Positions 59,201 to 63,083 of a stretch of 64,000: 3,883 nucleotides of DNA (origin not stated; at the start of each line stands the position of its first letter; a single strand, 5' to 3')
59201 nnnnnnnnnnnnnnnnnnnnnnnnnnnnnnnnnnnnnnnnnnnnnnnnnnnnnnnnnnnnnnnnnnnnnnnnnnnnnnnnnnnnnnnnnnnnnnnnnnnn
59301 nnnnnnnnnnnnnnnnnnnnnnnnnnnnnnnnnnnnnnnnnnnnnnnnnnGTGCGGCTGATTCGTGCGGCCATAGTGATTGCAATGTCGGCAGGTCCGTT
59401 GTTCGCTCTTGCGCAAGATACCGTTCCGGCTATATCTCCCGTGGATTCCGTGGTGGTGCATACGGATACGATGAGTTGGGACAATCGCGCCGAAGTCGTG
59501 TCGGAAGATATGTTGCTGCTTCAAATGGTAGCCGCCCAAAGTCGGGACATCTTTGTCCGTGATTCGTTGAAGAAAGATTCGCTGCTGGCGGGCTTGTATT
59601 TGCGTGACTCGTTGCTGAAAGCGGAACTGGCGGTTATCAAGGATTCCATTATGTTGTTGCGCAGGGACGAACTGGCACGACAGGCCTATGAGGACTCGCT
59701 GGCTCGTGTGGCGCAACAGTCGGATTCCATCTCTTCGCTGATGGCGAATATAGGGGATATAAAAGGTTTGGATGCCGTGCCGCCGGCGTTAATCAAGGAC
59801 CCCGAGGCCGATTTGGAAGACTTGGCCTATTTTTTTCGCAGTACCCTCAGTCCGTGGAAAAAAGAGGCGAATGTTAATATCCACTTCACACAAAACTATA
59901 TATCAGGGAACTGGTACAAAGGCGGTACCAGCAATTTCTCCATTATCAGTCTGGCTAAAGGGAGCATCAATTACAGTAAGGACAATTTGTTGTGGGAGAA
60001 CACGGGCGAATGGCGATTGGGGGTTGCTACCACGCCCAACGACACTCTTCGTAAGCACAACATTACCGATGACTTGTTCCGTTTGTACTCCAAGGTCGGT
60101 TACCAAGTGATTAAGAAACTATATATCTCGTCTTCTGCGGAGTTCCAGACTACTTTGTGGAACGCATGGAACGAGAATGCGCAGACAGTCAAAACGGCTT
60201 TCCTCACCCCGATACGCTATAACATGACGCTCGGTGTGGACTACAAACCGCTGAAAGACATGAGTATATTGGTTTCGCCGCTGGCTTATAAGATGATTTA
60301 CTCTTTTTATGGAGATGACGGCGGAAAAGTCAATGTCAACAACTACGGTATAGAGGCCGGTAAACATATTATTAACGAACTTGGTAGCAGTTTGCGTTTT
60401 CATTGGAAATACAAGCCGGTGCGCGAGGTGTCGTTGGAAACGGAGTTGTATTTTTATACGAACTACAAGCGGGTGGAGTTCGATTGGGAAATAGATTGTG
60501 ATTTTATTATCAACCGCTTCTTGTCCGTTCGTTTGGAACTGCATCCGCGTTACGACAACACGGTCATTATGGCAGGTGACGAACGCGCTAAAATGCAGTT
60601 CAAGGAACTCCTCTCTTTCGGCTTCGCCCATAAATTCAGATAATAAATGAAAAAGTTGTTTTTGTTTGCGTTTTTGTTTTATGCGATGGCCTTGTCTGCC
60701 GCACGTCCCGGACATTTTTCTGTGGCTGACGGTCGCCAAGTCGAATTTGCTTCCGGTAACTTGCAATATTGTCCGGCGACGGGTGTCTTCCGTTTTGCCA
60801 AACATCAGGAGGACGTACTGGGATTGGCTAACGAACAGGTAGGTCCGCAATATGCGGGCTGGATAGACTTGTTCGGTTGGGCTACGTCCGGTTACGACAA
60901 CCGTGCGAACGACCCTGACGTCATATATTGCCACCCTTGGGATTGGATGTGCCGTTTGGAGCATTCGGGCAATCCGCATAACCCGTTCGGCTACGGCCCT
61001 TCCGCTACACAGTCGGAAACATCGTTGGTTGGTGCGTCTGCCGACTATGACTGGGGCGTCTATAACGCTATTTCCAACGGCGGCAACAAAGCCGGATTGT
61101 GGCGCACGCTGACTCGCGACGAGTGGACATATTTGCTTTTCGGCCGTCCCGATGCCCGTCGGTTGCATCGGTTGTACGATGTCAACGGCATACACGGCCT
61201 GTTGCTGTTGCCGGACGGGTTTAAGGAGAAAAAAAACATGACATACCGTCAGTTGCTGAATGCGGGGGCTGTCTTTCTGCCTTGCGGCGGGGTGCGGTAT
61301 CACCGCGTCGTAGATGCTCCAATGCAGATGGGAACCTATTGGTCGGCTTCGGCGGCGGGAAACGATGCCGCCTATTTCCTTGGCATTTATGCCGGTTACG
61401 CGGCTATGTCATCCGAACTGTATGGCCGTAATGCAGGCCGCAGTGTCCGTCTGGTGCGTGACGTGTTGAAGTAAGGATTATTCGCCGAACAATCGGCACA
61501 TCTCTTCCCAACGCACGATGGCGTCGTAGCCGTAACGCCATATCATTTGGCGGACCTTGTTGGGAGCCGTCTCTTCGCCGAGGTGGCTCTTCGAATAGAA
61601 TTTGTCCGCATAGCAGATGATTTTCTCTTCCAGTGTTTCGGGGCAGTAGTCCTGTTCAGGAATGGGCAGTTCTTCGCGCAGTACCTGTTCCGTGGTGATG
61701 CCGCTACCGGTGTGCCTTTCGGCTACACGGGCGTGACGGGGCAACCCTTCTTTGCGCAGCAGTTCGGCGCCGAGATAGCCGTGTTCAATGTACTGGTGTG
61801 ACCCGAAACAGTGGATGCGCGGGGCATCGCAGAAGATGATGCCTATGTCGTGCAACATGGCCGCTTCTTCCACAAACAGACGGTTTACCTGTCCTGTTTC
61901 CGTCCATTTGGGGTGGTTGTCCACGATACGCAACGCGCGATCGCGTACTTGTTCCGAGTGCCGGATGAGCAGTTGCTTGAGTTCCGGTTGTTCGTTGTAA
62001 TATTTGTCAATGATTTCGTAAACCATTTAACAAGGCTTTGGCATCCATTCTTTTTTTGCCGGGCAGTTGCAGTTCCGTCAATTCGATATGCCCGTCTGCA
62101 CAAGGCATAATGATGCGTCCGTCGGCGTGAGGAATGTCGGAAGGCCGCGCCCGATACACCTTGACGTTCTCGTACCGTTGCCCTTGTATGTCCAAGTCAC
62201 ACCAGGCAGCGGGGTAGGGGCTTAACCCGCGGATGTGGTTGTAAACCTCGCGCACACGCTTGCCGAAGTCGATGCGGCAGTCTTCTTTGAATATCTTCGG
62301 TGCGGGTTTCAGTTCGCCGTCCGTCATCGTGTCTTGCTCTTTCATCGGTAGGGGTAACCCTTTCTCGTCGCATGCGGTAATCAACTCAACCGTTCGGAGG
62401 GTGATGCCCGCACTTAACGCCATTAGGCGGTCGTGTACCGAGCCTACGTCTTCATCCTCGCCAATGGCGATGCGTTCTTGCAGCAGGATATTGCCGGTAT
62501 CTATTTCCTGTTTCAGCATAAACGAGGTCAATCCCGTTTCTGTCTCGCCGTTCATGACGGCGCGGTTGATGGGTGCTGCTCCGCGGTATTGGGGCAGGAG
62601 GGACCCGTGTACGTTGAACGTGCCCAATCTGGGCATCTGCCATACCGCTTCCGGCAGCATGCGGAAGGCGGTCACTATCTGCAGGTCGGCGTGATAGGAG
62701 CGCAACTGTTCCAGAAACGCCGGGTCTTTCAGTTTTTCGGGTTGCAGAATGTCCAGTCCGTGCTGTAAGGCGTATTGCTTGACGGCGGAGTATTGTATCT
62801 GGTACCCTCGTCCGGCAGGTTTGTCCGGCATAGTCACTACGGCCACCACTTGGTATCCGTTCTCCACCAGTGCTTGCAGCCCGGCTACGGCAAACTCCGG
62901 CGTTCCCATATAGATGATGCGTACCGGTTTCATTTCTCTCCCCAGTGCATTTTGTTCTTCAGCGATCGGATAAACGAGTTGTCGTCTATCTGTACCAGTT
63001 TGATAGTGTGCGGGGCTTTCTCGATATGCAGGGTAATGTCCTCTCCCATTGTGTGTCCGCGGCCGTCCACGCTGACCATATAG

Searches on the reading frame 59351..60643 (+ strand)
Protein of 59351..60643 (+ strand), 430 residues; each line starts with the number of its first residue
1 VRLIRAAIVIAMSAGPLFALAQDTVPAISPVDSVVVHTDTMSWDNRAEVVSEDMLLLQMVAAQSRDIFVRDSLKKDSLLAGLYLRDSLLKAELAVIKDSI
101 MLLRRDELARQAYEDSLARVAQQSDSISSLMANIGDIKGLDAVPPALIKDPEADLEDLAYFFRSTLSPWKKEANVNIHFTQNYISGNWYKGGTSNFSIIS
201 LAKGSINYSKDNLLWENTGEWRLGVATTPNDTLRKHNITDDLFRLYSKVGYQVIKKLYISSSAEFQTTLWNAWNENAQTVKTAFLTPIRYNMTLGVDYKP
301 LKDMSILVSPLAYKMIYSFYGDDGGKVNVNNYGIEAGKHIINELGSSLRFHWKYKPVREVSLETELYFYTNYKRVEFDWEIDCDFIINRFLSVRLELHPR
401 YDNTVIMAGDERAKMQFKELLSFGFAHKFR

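Call 58: search_protein_families(library=pfam, proteins=[window:59351-60643:+], max_evalue=0.0001)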
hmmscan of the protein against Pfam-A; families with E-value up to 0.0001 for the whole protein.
window:59351-60643:+ (430 aa): 1 family
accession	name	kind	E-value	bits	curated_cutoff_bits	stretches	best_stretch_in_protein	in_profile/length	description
PF11276.14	DUF3078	-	2.5e-24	85.9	25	1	179-271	1-90/92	Protein of unknown function (DUF3078)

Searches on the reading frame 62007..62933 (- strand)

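Call 58: search_protein_families(library=pfam, proteins=[window:62007-62933:-], max_evalue=0.0001)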
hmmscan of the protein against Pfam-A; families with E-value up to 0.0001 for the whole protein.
window:62007-62933:- (308 aa): 2 families
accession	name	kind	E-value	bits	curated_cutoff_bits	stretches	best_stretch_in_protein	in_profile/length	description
PF00551.24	Formyl_trans_N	-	7.3e-37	127.3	26.1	1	5-173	2-172/181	Formyl transferase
PF02911.23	Formyl_trans_C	-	1.5e-18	67.2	21.1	1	213-305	1-99/100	Formyl transferase, C-terminal domain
